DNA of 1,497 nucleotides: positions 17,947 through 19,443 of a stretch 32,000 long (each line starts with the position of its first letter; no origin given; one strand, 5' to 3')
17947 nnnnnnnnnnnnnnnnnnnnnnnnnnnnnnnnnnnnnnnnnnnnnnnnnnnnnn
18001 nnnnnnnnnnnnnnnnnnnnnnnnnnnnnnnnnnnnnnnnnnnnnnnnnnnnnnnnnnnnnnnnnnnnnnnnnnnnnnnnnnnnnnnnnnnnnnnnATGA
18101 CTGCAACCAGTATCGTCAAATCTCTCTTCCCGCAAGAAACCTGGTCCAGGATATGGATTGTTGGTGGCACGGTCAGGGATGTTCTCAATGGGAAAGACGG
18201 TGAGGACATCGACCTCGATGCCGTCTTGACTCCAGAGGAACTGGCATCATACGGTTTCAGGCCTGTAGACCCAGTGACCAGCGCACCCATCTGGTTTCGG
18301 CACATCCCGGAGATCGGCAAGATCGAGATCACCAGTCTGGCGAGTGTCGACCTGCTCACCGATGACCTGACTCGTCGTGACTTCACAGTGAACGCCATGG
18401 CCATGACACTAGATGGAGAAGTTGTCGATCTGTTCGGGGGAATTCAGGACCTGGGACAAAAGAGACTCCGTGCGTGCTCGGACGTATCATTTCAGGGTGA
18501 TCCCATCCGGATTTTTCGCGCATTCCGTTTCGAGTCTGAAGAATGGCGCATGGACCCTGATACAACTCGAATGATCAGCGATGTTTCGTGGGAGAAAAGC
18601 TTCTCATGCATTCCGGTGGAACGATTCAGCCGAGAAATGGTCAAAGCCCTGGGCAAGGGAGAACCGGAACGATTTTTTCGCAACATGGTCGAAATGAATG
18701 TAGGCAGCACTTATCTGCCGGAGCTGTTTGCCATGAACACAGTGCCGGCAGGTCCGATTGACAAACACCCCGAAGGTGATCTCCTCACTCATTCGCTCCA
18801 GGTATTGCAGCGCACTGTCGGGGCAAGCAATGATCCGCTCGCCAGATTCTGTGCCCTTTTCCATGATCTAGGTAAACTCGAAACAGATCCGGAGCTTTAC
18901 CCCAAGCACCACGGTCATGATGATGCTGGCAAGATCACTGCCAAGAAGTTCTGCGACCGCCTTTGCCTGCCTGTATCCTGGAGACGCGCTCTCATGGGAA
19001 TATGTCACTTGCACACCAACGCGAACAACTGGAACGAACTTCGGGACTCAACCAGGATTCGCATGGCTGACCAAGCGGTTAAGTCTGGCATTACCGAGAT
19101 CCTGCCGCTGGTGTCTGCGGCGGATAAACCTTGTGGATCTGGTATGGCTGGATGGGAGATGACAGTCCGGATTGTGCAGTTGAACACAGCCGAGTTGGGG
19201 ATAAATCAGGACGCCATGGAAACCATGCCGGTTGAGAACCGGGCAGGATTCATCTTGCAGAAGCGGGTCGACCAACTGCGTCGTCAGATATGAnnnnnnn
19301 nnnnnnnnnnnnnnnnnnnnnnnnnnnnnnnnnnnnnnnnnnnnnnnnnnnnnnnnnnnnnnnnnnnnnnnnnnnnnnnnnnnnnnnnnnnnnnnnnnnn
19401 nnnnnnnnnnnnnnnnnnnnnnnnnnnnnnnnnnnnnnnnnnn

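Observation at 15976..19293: WYL regulator followed by coupled RlaP-like NTase, cpYpsA SLOG and a cargo CCA-adding/HD enzyme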

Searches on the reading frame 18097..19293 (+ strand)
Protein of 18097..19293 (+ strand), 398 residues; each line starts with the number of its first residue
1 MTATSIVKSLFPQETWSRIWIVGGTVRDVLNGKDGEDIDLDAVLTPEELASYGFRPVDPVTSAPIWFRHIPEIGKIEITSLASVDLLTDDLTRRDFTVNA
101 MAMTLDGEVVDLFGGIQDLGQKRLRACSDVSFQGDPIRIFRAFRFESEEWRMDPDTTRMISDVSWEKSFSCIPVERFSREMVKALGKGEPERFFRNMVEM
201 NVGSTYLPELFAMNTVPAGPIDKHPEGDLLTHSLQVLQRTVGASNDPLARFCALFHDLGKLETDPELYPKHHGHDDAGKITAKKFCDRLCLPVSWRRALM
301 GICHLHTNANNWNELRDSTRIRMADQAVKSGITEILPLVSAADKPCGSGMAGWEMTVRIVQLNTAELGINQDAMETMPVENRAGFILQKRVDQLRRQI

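Call 3: search_protein_families(library=pfam, proteins=[window:18097-19293:+], max_evalue=0.01)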
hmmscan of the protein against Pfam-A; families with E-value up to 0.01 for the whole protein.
window:18097-19293:+ (398 aa): 3 families
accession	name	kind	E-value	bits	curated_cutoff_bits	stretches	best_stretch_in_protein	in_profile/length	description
PF01743.26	PolyA_pol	-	1.4e-17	64.7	23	2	85-125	85-126/126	Poly A polymerase head domain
PF01966.28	HD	-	3.2e-06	27.8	22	1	230-310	2-90/116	HD domain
PF12627.12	PolyA_pol_RNAbd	-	0.00019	21.5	22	1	172-210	22-60/64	Probable RNA and SrmB- binding site of polymerase A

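Call 4: search_protein_families(library=padloc, proteins=[window:18097-19293:+], max_evalue=0.01)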
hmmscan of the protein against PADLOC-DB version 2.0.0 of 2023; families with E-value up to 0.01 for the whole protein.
window:18097-19293:+ (398 aa): 1 family
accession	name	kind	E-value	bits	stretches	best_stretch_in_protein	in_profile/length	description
PDLC01254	Cas3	-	0.005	15.1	1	223-319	3-101/164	CAS-I; effector_G3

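Call 5: search_protein_families(library=ncbifam, proteins=[window:18097-19293:+], max_evalue=0.01)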
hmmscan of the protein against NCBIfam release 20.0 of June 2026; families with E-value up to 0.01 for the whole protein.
window:18097-19293:+ (398 aa): 10 families
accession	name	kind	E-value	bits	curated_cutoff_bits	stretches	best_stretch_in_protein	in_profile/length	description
NF008137.0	PRK10885.1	equivalog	1.4e-51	175.6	451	1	87-326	84-325/409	multifunctional CCA addition/repair protein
TIGR02692.1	tRNA_CCA_actino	equivalog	1.6e-31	109.5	438.8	1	85-278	113-314/466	CCA tRNA nucleotidyltransferase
NF009814.0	PRK13299.1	equivalog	9.9e-30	103.9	290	2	84-211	102-229/396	CCA tRNA nucleotidyltransferase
NF009813.0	PRK13298.1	equivalog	3e-21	75.8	606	1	87-313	84-315/417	tRNA CCA-pyrophosphorylase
TIGR01942.1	pcnB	subfamily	2.2e-20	72.9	305.65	1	87-218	116-250/425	polynucleotide adenylyltransferase PcnB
NF009812.0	PRK13297.1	equivalog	4.6e-19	68.8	624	2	87-224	95-232/364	tRNA CCA-pyrophosphorylase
NF041569.1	A-tRNAntase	equivalog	6.7e-14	51.1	1440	1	87-210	567-695/880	A-adding tRNA nucleotidyltransferase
NF009811.0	PRK13296.1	equivalog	3.2e-13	49.3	469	1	86-210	83-208/360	CCA tRNA nucleotidyltransferase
NF008634.1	PRK11623.1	equivalog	1e-12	47.4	702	1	88-209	159-282/469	polynucleotide adenylyltransferase PcnB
TIGR00277.1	HDIG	domain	0.0025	17.7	27.6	1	237-265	19-46/84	HDIG domain-containing metalloprotein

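Call 20: find_homologous_proteins(query=window:18097-19293:+, max_evalue=1e-10)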
Query window:18097-19293:+ (398 aa): 2492 proteins with E <= 1e-10 among 7563 candidates; the best 120 are listed.
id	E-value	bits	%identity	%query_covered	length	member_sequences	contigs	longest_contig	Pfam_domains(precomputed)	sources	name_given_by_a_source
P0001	5.5e-248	840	91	100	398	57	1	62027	PF01743.27,PF01966.29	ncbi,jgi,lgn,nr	ncbi:MAG: HD domain-containing protein [Desulfuromonadaceae bacterium]|jgi:tRNA nucleotidyltransfera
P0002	5.2e-236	801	86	100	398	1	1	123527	PF01743.27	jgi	-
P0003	1.4e-233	793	86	100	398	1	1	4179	PF01743.27,PF01966.29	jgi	jgi:tRNA nucleotidyltransferase (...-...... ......)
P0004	3.5e-226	769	83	100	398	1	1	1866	PF01743.27,PF12627.13,PF01966.29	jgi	-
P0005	1.0e-224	764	82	100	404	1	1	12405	PF01743.27,PF01966.29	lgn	-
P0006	6.4e-224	761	82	100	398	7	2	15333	PF01743.27,PF01966.29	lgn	-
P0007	3.4e-186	637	70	99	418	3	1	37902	PF01743.27,PF01966.29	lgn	-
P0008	3.5e-182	624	68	100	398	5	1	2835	PF01743.27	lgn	-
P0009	7.3e-179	613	67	100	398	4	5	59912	PF01743.27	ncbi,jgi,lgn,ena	-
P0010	1.6e-175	602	66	100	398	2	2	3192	PF01743.27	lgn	-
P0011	4.2e-175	600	66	100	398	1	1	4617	PF01743.27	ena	-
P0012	8.1e-175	599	66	100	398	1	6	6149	PF01743.27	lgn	-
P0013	1.0e-165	569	62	100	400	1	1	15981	PF01743.27,PF12627.13,PF01966.29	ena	-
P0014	1.7e-165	569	62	99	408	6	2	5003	PF01743.27,PF01966.29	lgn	-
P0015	1.9e-165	568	62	100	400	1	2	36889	PF01743.27,PF12627.13,PF01966.29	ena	-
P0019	7.5e-162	557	60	99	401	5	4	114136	PF01743.27,PF01966.29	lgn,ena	-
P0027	5.6e-153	527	58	99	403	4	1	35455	PF01743.27,PF01966.29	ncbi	-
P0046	2.5e-147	509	57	99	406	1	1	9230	PF01743.27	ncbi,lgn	ncbi:MAG: HD domain-containing protein [Desulfuromonadaceae bacterium]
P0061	1.5e-145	503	57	98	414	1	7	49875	PF01743.27,PF12627.13,PF01966.29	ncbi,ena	-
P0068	9.1e-145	500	56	99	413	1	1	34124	PF01743.27,PF12627.13,PF01966.29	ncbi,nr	ncbi:MAG: HD domain-containing protein [Desulfuromonadaceae bacterium]|nr:HD domain-containing prote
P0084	1.5e-143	496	56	98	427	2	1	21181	PF01743.27,PF12627.13,PF01966.29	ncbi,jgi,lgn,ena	ncbi:MAG: HD domain-containing protein [Desulfuromonadales bacterium]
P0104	5.4e-142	491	56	99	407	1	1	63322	PF01743.27,PF12627.13,PF01966.29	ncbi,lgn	ncbi:MAG TPA: HD domain-containing protein [Geobacteraceae bacterium]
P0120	4.1e-141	488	56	98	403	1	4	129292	PF01743.27,PF12627.13,PF01966.29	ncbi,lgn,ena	-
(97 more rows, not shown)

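Call 21: find_encoding_contigs(protein=P0001, flank=10000, max_places=3)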
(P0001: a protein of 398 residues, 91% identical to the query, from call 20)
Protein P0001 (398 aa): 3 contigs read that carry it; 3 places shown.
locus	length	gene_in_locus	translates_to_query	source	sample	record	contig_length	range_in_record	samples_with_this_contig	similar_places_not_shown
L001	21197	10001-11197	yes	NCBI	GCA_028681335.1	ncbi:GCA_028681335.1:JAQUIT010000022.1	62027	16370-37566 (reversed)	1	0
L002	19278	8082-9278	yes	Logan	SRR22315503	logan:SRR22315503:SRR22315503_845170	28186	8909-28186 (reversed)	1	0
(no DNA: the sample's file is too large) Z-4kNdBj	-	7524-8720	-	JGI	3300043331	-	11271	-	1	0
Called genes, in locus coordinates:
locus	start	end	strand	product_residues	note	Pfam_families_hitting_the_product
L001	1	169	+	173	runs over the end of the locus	-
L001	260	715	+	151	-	-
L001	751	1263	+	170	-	PF01807:Zn_ribbon_DnaG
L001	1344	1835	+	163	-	PF04002:RadC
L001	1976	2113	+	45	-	-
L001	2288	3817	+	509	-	PF02661:Fic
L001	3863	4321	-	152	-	-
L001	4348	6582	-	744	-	PF14457:Prok-E2_A, PF00899:ThiF, PF14464:Prok-JAB (weak)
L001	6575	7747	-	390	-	-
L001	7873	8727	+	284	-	PF26109:WHD_BrxR, PF13280:WYL, PF26107:BrxR_CTD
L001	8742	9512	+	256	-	PF10127:RlaP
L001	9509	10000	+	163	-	PF12694:cpYpsA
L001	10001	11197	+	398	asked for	PF01743:PolyA_pol, PF01966:HD (faint)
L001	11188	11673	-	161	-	-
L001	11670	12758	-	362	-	PF13495:Phage_int_SAM_4 (weak), PF02899:Phage_int_SAM_1, PF00589:Phage_integrase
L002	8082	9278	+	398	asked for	PF01743:PolyA_pol, PF01966:HD (faint)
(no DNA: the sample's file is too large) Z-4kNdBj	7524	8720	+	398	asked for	PF01743:PolyA_pol, PF01966:HD (faint)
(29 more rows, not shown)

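Call 22: find_encoding_contigs(protein=P0019, flank=8000, max_places=3)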
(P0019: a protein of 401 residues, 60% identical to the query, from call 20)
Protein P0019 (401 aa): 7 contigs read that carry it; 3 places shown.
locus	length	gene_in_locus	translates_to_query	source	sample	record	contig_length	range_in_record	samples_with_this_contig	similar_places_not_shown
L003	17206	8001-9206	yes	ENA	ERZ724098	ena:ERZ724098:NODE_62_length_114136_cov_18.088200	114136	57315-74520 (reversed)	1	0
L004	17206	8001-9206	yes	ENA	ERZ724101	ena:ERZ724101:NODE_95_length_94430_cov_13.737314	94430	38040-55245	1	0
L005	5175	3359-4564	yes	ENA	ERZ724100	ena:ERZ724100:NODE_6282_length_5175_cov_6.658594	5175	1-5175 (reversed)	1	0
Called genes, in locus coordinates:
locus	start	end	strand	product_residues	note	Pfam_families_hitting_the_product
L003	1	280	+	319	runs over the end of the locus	PF09991:DUF2232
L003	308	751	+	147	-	PF01281:Ribosomal_L9_N, PF03948:Ribosomal_L9_C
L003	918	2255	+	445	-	PF01595:CNNM, PF00571:CBS, PF03471:CorC_HlyC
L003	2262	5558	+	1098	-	PF05170:AsmA, PF05359:DUF748, PF13116:YhdP, PF05170:AsmA, PF13116:YhdP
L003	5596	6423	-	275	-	PF03331:LpxC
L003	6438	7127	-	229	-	PF00132:Hexapep (weak)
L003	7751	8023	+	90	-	-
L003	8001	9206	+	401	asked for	PF01743:PolyA_pol, PF01966:HD (weak)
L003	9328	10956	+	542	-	PF05681:Fumerase, PF05683:Fumerase_C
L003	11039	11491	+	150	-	-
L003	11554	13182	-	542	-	PF00005:ABC_tran, PF02463:SMC_N (faint), PF13476:AAA_23 (faint), PF13555:AAA_29 (faint), PF01926:MMR_HSR1 (faint), PF13304:AAA_21 (faint), PF12848:ABC_tran_Xtn, PF00005:ABC_tran, +1 more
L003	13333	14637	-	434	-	PF00270:DEAD, PF04851:ResIII, PF13245:AAA_19 (faint), PF00271:Helicase_C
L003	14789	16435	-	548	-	PF01368:DHH, PF00571:CBS, PF07085:DRTGG, PF02833:DHHA2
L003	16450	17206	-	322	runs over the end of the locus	PF13487:HD_5, PF01966:HD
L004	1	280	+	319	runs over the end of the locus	PF09991:DUF2232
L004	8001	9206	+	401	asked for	PF01743:PolyA_pol, PF01966:HD (weak)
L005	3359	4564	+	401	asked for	PF01743:PolyA_pol, PF01966:HD (weak)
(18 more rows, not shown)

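Call 23: find_encoding_contigs(protein=P0120, flank=8000, max_places=3)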
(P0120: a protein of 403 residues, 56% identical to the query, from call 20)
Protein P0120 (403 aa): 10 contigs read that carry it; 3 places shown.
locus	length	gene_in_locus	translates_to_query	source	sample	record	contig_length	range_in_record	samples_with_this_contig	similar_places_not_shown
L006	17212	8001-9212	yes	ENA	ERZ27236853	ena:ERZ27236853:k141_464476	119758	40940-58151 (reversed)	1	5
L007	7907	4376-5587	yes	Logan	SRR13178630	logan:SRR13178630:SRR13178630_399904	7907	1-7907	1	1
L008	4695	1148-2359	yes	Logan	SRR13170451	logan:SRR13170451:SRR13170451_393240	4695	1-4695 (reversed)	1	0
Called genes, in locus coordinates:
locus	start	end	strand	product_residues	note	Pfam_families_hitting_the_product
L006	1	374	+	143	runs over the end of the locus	PF03473:MOSC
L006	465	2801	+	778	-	PF13491:FtsK_4TM, PF17854:FtsK_alpha, PF01580:FtsK_SpoIIIE, PF12846:AAA_10 (faint), PF09397:FtsK_gamma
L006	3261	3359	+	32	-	-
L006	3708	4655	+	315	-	PF01797:Y1_Tnp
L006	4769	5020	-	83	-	-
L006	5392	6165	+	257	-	PF00795:CN_hydrolase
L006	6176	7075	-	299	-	PF00882:Zn_dep_PLPC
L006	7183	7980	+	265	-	PF03167:UDG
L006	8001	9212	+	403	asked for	PF01743:PolyA_pol (weak), PF12627:PolyA_pol_RNAbd (weak), PF01966:HD (weak)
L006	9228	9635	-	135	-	PF03061:4HBT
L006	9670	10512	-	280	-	PF04055:Radical_SAM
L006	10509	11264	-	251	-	PF21948:LplA-B_cat, PF03099:BPL_LplA_LipB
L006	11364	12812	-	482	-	PF02347:GDC-P, PF00266:Aminotran_5, PF21478:GcvP2_C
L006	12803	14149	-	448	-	PF02347:GDC-P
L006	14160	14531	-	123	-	PF01597:GCV_H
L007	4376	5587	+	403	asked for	PF01743:PolyA_pol (weak), PF12627:PolyA_pol_RNAbd (weak), PF01966:HD (weak)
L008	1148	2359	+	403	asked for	PF01743:PolyA_pol (weak), PF12627:PolyA_pol_RNAbd (weak), PF01966:HD (weak)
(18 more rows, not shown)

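Call 39: search_solved_structures(query=window:18097-19293:+, max_evalue=0.00001, show_alignments=2)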
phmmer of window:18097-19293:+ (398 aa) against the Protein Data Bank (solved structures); distinct sequences matched with E-value up to 0.00001: 18.
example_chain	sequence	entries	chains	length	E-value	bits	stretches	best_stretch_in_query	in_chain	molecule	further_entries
3h37_A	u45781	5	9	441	7.3e-17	64.4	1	11-211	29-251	TRNA nucleotidyl transferase-related protein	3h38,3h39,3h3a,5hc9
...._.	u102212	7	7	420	2.1e-16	62.9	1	18-183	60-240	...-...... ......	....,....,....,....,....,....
7otr_A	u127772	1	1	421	2.1e-16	62.9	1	18-183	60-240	CCA-adding protein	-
1vfg_A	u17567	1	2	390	1.1e-15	60.5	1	87-159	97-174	poly A polymerase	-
4wbz_A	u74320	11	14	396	1.1e-15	60.5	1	87-159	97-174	Poly A polymerase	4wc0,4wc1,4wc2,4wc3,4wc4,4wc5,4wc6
4wby_A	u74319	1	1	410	1.2e-15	60.4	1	87-159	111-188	Poly A polymerase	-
1miv_A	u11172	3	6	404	3.8e-15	58.8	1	81-210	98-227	tRNA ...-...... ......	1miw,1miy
3aqm_A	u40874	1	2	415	2.5e-12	49.5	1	87-209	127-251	Poly(A) polymerase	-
3wfp_A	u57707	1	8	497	3.4e-12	49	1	86-238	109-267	Poly A polymerase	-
3wfr_E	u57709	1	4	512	3.9e-12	48.8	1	86-238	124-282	Poly A polymerase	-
3wfq_E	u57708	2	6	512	3.9e-12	48.8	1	86-238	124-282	Poly A polymerase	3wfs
3wfo_A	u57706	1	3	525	4.2e-12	48.7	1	86-238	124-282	Poly A polymerase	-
8cbm_E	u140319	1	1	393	5.9e-12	48.2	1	10-185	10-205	CCA tRNA nucleotidyltransferase 1, mitochondrial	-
4x4w_A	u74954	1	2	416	7e-12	48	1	9-185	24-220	CCA tRNA nucleotidyltransferase 1, mitochondrial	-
1ou5_A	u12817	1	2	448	8.8e-12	47.7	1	9-185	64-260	tRNA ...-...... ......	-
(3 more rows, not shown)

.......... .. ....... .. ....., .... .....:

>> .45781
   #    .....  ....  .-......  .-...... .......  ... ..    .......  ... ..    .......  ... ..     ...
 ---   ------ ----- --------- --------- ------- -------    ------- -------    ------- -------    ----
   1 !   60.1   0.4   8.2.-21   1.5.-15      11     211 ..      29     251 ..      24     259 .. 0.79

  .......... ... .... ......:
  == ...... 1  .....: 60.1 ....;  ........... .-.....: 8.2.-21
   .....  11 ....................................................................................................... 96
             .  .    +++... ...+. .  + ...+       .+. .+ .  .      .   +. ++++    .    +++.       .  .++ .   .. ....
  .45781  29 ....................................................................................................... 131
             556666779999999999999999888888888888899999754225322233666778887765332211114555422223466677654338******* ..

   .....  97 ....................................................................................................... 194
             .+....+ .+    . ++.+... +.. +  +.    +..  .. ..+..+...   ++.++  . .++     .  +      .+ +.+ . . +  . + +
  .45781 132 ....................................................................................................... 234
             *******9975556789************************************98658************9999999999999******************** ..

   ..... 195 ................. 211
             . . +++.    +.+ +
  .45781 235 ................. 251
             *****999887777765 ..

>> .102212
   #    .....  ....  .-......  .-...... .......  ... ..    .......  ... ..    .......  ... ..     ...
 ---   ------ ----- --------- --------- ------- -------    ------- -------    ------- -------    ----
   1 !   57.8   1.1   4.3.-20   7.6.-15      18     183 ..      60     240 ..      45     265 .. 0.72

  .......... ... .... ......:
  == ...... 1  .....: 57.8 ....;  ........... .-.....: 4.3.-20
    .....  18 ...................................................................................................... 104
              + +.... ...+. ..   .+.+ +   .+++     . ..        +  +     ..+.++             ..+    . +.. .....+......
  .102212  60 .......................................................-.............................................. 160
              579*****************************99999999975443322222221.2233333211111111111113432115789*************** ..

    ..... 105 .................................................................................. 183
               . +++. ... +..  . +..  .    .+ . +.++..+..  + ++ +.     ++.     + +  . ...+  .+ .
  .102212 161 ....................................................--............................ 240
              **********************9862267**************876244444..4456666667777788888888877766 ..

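Call 41: find_encoding_contigs(protein=P0009, flank=7000, max_places=2)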
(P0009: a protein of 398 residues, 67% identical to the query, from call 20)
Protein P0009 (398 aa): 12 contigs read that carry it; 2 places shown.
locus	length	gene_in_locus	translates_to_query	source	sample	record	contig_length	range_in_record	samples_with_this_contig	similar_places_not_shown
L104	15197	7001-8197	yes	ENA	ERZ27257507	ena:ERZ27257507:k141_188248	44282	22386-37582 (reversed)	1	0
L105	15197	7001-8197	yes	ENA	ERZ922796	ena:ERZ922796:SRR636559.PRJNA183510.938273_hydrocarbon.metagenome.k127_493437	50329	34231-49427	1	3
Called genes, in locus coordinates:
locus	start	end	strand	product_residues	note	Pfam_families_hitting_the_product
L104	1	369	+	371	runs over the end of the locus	PF04055:Radical_SAM, PF13186:SPASM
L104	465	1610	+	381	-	PF00989:PAS, PF13188:PAS_8 (faint), PF13426:PAS_9 (weak), PF00512:HisKA (weak), PF02518:HATPase_c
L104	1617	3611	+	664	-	PF00270:DEAD (weak), PF04851:ResIII, PF17757:UvrB_inter, PF27431:UvrB_3rd, PF00271:Helicase_C, PF12344:UvrB, PF02151:UVR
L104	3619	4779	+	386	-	PF00155:Aminotran_1_2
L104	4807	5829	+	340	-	PF01208:URO-D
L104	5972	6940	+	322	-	PF00762:Ferrochelatase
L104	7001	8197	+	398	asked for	PF01743:PolyA_pol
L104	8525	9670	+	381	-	PF00465:Fe-ADH, PF13685:Fe-ADH_2, PF25137:ADH_Fe_C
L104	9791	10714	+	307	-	PF13557:Phenol_MetA_deg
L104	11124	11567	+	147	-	PF09835:DUF2062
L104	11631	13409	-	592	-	PF01541:GIY-YIG, PF27096:UvrC_M, PF02151:UVR, PF22920:UvrC_RNaseH, PF08459:UvrC_RNaseH_dom, PF00633:HHH (faint), PF14520:HHH_5, PF12826:HHH_2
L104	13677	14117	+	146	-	PF00515:TPR_1 (faint), PF07719:TPR_2 (faint), PF14559:TPR_19 (faint)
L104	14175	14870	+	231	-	PF11967:RecO_N, PF02565:RecO_C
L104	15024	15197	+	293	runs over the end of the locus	PF02091:tRNA-synt_2e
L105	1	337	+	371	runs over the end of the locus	PF04055:Radical_SAM, PF13186:SPASM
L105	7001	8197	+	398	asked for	PF01743:PolyA_pol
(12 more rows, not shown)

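Call 42: find_encoding_contigs(protein=P0015, flank=7000, max_places=2)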
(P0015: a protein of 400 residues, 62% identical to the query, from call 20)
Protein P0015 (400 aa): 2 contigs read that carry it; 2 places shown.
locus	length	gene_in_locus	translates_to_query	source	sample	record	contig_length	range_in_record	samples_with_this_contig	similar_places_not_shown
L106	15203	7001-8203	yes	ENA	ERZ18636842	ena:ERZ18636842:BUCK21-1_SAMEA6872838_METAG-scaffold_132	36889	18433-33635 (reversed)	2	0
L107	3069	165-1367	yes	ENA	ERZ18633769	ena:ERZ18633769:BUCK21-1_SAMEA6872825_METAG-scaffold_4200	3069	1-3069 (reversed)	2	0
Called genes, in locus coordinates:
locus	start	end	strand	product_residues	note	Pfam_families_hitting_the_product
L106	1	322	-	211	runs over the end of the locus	PF11074:DUF2779, PF13482:RNase_H_2 (weak)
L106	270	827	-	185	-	-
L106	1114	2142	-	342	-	PF13280:WYL, PF25583:WCX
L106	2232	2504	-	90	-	-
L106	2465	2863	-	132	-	PF08797:HIRAN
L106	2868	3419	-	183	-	PF13280:WYL, PF25583:WCX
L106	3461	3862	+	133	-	-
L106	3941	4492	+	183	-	-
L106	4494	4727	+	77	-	-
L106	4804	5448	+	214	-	-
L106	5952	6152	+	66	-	-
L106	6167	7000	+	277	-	PF10127:RlaP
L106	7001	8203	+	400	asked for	PF01743:PolyA_pol, PF12627:PolyA_pol_RNAbd (weak), PF01966:HD (weak)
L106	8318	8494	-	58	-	-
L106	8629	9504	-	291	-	PF12686:DUF3800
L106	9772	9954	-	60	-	-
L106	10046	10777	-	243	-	-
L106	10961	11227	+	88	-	-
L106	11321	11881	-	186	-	-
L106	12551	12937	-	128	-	-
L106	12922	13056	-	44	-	-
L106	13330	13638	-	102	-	-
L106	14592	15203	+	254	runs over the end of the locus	-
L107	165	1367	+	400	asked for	PF01743:PolyA_pol, PF12627:PolyA_pol_RNAbd (weak), PF01966:HD (weak)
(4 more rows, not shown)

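Call 58: find_encoding_contigs(protein=P0007, flank=8000, max_places=1)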
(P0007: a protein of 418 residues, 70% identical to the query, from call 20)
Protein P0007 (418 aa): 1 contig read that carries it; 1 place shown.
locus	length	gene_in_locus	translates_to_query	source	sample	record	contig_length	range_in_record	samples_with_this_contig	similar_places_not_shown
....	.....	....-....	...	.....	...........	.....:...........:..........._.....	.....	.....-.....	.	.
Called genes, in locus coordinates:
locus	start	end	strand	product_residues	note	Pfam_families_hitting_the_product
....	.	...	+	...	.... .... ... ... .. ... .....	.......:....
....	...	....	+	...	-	-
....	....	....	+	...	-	-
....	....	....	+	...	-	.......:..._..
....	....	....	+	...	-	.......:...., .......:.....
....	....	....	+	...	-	-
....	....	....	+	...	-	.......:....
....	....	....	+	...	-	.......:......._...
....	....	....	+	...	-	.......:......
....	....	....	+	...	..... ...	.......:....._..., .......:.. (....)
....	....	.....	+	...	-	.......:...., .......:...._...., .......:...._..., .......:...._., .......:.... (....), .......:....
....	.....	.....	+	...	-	-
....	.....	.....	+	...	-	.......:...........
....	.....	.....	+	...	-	-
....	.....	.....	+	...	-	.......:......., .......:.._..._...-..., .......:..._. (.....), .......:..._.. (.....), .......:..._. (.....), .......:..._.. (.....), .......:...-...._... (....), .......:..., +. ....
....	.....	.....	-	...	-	-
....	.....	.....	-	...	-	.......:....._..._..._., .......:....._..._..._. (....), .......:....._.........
